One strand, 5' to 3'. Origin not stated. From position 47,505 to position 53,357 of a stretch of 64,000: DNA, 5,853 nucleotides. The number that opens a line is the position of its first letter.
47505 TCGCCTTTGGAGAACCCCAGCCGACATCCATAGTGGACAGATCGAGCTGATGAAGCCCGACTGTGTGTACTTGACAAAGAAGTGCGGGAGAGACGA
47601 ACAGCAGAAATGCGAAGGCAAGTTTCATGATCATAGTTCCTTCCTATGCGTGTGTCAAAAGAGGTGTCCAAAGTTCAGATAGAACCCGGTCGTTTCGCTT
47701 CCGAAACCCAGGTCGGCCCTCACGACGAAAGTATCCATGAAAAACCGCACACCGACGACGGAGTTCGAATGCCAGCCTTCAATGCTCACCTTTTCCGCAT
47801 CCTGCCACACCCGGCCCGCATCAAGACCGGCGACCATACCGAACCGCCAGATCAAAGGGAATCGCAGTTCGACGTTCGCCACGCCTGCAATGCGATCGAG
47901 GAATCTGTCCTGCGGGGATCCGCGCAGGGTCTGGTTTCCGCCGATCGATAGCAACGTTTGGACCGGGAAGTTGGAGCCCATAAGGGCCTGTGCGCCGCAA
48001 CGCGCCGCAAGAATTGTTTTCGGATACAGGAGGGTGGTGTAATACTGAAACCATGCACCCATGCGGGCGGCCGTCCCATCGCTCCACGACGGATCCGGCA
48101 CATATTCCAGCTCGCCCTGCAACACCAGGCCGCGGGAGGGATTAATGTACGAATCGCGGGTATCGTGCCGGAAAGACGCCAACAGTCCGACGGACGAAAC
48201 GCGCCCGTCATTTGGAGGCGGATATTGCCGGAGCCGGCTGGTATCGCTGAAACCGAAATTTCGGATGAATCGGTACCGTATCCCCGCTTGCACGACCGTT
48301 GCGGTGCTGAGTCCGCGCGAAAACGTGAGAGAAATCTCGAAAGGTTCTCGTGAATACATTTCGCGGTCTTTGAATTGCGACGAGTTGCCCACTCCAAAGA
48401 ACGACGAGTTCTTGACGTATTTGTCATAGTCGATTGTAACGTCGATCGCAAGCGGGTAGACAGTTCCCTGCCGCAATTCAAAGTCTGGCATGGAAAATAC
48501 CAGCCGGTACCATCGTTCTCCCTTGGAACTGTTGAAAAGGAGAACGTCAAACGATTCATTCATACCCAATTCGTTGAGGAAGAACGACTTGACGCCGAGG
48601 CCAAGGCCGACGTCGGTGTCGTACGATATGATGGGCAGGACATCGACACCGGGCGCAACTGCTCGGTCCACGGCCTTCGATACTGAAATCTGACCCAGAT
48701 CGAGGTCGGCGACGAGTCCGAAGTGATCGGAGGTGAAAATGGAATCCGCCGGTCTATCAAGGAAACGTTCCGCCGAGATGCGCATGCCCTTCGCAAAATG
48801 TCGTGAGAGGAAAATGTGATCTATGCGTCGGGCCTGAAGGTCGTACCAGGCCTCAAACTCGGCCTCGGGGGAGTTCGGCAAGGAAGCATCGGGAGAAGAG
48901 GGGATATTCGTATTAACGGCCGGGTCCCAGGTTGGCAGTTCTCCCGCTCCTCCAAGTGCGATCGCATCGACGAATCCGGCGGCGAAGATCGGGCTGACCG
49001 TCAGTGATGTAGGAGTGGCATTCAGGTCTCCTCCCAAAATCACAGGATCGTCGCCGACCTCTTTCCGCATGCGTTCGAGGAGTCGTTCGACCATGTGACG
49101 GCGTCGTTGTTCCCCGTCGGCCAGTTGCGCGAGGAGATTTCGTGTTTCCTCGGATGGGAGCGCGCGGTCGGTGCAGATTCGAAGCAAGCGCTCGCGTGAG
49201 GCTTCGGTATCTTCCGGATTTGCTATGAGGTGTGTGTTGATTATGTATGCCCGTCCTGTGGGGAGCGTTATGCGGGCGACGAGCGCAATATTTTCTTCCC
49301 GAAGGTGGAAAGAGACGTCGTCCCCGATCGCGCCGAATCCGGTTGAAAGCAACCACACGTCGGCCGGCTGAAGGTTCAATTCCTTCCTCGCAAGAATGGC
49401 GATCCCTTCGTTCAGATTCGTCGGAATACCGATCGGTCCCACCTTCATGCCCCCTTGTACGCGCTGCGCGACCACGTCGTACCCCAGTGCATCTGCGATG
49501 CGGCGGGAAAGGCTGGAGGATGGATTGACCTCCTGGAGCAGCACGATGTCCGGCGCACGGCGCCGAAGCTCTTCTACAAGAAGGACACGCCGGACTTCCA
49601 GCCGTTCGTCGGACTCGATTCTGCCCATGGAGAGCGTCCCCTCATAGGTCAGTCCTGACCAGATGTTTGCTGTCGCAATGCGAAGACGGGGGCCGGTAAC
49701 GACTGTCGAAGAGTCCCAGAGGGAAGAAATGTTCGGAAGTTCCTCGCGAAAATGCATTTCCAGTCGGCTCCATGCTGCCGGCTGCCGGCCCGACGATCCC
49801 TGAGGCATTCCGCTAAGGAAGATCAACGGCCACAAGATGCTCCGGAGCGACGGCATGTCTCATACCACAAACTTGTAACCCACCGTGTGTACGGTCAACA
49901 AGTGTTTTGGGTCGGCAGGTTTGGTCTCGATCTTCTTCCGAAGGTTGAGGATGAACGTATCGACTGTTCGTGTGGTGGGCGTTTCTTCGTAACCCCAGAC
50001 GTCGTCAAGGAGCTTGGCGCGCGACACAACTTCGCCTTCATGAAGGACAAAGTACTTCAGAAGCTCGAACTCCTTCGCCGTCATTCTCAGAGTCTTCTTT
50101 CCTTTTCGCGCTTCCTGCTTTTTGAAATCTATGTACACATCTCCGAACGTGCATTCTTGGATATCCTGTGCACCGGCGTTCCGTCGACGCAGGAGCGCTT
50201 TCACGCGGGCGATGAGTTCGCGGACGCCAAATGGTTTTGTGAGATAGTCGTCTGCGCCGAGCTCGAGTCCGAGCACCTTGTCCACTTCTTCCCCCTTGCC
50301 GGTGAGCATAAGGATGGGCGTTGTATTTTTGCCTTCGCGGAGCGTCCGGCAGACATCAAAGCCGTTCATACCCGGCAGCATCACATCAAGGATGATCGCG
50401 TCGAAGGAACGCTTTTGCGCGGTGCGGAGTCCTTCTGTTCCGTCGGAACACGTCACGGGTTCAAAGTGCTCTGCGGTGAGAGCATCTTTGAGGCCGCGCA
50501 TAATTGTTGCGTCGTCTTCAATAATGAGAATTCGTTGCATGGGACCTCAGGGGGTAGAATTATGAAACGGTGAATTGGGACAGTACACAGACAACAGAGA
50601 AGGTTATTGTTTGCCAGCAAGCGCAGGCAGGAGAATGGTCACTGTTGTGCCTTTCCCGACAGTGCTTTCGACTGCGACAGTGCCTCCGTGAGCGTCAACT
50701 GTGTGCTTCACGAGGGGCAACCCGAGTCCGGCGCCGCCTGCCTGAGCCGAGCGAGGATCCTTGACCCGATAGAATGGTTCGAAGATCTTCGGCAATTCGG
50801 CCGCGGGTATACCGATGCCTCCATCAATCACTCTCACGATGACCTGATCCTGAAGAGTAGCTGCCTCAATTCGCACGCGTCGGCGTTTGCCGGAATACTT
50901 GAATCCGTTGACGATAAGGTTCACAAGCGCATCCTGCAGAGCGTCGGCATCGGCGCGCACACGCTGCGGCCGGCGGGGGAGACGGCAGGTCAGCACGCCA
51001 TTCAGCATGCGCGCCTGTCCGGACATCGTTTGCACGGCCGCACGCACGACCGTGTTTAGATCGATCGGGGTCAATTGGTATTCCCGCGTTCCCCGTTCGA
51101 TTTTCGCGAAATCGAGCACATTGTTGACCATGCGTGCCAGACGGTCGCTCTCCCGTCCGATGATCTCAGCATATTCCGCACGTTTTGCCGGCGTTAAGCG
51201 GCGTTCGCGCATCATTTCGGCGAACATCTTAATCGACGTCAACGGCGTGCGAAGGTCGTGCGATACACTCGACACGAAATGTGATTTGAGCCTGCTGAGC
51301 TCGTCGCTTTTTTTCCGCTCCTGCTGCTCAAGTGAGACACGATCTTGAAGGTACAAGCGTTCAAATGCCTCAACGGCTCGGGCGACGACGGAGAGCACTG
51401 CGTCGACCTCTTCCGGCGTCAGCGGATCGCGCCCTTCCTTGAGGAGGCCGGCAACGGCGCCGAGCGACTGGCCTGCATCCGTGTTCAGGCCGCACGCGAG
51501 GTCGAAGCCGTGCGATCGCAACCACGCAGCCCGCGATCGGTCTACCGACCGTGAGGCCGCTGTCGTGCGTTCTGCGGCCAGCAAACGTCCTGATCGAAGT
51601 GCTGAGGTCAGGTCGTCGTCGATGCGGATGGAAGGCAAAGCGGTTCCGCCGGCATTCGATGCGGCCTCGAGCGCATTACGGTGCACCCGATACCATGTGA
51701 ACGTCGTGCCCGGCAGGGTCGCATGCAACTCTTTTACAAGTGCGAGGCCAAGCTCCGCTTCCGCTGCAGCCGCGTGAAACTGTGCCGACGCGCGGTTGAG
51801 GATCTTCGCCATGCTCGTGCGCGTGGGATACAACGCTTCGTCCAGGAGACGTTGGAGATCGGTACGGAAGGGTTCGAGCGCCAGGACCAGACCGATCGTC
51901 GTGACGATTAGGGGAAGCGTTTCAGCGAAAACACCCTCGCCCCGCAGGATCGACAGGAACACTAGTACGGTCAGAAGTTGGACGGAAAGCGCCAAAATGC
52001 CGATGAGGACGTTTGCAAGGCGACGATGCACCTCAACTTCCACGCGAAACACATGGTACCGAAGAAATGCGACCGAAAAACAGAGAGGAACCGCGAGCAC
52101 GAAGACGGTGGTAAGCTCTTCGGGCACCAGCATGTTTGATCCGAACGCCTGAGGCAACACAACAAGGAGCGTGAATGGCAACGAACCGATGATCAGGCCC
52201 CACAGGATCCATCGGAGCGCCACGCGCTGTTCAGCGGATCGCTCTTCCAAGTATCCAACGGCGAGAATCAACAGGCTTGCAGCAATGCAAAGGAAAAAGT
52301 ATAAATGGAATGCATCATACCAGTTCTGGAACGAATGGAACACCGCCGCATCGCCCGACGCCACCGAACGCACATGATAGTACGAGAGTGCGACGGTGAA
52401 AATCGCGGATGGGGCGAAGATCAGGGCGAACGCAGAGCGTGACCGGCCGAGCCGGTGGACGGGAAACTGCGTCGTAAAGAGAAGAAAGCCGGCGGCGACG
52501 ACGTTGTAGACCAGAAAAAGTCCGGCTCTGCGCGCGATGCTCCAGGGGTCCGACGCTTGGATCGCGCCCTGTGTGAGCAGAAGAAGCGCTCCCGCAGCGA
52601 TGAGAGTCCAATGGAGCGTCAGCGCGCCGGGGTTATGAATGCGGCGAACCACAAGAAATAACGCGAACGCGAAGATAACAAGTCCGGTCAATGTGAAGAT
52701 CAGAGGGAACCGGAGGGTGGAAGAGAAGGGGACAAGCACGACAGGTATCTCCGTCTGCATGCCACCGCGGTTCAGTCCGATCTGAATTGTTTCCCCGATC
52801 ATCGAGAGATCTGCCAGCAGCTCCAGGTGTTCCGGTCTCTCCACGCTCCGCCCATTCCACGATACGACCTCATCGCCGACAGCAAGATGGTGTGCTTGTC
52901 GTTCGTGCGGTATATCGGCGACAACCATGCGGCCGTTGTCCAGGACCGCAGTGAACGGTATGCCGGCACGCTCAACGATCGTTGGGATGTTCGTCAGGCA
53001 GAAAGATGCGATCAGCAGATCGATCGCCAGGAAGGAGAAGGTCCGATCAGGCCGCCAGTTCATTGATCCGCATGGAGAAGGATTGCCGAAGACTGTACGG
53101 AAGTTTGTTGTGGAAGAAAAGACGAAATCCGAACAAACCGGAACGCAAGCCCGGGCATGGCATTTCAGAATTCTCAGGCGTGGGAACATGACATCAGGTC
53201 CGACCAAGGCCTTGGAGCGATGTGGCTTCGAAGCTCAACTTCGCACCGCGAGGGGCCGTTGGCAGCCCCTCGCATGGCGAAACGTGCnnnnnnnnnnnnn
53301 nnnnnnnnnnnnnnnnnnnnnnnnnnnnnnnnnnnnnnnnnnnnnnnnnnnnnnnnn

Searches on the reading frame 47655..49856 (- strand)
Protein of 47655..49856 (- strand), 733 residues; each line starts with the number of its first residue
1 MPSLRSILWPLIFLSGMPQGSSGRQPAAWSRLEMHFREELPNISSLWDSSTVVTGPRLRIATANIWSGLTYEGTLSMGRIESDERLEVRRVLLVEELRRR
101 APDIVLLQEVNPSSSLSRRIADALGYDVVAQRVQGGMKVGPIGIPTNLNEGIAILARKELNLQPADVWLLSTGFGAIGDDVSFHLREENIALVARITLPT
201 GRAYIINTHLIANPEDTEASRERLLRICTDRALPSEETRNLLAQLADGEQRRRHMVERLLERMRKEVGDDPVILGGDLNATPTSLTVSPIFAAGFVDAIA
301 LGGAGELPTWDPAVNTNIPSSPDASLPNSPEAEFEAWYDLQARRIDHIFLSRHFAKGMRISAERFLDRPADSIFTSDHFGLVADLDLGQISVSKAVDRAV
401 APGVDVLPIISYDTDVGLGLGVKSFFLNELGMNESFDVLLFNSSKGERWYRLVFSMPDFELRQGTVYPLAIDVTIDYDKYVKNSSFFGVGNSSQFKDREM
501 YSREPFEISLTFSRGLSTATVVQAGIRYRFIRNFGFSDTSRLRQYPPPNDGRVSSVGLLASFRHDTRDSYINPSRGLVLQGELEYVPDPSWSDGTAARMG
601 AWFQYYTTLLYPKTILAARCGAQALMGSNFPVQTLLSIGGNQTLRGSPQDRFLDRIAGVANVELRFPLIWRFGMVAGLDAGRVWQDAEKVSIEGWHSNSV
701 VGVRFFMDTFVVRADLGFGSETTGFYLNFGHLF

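Call 50: search_protein_families(library=pfam, proteins=[window:47655-49856:-], max_evalue=0.001)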
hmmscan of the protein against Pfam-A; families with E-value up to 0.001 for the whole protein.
window:47655-49856:- (733 aa): 2 families
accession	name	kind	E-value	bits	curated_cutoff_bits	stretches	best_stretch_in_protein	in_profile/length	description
PF03372.29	Exo_endo_phos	-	2.3e-17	63.9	24.5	1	61-378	1-225/225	Endonuclease/Exonuclease/phosphatase family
PF01103.29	Omp85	-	2.8e-16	60.4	24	1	428-692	1-270/325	Omp85 superfamily domain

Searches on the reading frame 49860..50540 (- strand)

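Call 50: search_protein_families(library=pfam, proteins=[window:49860-50540:-], max_evalue=0.001)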
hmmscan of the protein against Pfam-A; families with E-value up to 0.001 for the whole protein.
window:49860-50540:- (226 aa): 2 families
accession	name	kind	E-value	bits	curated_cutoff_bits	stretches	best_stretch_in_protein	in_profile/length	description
PF00072.30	Response_reg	-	3.1e-30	105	30.2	1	4-114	1-111/111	Response regulator receiver domain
PF00486.34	Trans_reg_C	-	5.8e-26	90.8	26.2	1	149-224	2-77/77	Transcriptional regulatory protein, C terminal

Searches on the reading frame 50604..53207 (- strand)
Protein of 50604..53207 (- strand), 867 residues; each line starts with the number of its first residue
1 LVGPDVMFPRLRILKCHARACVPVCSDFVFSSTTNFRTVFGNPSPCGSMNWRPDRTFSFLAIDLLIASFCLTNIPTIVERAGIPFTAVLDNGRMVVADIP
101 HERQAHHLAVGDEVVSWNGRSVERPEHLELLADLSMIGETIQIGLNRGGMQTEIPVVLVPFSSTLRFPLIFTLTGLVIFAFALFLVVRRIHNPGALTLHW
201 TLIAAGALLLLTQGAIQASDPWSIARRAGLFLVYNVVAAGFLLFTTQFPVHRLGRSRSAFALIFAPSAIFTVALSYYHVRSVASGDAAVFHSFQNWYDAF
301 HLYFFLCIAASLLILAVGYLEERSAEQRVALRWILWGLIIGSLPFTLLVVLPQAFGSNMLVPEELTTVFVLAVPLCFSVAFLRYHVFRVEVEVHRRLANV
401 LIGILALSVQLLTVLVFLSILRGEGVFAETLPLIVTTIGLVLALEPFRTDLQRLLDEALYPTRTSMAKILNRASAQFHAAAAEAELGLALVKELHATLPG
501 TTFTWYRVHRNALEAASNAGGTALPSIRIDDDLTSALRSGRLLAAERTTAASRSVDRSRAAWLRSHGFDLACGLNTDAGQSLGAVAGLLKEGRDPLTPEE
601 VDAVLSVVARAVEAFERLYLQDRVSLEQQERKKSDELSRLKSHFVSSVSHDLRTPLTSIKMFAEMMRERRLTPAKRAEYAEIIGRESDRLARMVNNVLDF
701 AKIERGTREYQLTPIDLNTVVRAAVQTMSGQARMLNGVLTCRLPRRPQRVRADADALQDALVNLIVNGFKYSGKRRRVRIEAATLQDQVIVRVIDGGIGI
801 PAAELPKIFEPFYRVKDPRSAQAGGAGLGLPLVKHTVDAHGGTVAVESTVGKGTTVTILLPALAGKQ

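Call 50: search_protein_families(library=pfam, proteins=[window:50604-53207:-], max_evalue=0.001)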
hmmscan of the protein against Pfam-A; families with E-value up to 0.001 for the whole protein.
window:50604-53207:- (867 aa): 2 families
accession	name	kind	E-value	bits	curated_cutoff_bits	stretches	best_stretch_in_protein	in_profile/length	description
PF02518.31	HATPase_c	-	1.6e-27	96.6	26.4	1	753-862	2-109/111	Histidine kinase-, DNA gyrase B-, and HSP90-like ATPase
PF00512.31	HisKA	-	2.7e-21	75.8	26.9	1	641-706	2-66/66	His Kinase A (phospho-acceptor) domain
